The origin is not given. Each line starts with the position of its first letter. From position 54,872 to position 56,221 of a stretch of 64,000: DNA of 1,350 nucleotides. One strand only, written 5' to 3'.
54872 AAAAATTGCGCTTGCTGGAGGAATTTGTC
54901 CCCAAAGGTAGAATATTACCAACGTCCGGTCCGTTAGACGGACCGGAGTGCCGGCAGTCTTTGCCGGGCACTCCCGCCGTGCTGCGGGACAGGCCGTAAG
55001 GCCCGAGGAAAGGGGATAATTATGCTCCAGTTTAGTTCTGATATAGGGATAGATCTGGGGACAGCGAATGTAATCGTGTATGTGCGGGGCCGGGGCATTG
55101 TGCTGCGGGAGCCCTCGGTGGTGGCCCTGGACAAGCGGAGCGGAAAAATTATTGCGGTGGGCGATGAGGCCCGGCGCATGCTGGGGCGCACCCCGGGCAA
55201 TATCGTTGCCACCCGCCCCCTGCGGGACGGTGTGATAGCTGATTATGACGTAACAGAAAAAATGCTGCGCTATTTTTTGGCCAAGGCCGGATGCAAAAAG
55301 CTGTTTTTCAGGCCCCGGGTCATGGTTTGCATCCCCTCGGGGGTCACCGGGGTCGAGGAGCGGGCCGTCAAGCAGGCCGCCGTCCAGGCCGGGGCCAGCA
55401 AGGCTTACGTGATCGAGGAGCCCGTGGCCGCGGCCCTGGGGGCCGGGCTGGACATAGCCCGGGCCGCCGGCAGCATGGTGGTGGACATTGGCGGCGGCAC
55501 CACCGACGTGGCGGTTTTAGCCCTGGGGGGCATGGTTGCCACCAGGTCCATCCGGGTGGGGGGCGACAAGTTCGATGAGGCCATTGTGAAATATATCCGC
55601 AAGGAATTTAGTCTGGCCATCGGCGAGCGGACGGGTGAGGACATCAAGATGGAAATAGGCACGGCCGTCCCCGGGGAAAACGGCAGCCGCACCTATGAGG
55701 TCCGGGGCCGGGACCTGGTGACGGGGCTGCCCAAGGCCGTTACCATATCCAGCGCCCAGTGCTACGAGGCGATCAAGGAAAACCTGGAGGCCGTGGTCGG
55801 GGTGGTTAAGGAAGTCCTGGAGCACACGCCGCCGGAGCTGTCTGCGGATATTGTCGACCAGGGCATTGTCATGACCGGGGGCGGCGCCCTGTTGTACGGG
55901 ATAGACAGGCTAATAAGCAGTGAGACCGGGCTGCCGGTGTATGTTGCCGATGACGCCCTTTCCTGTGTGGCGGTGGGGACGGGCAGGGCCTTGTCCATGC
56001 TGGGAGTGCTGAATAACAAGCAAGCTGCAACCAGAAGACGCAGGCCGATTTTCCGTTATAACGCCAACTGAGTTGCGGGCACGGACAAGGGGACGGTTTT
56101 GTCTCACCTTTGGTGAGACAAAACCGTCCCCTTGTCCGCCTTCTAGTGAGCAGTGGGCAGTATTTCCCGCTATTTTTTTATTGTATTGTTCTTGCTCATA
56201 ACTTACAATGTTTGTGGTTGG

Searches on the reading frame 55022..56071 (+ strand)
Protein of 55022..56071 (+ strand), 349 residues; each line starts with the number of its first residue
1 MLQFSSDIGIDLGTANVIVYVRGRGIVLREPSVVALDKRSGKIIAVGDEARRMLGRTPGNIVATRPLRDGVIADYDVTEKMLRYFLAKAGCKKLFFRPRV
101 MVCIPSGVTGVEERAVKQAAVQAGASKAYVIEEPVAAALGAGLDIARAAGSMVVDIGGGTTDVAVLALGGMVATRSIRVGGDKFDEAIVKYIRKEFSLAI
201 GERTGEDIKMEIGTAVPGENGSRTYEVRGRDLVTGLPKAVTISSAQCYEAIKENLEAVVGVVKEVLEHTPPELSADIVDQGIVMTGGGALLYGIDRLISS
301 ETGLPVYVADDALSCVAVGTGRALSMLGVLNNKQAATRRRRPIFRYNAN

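Call 52: search_protein_families(library=pfam, proteins=[window:55022-56071:+], max_evalue=0.00001)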
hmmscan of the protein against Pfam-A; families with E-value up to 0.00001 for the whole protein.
window:55022-56071:+ (349 aa): 5 families
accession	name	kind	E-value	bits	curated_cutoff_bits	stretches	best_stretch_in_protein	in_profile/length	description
PF06723.19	MreB_Mbl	-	4.1e-142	473.3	27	1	6-327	2-322/327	MreB/Mbl protein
PF00012.26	HSP70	-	4e-15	55.5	20.6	1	100-198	136-240/599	Hsp70 protein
PF14450.12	FtsA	-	1.2e-12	48.7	31.8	1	152-310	1-111/127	Cell division protein FtsA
PF00022.25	Actin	-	3.9e-09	36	27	1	31-195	31-190/410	Actin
PF11104.14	PilM_2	-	1.9e-06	27.5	27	0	148-192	179-223/340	Type IV pilus assembly protein PilM;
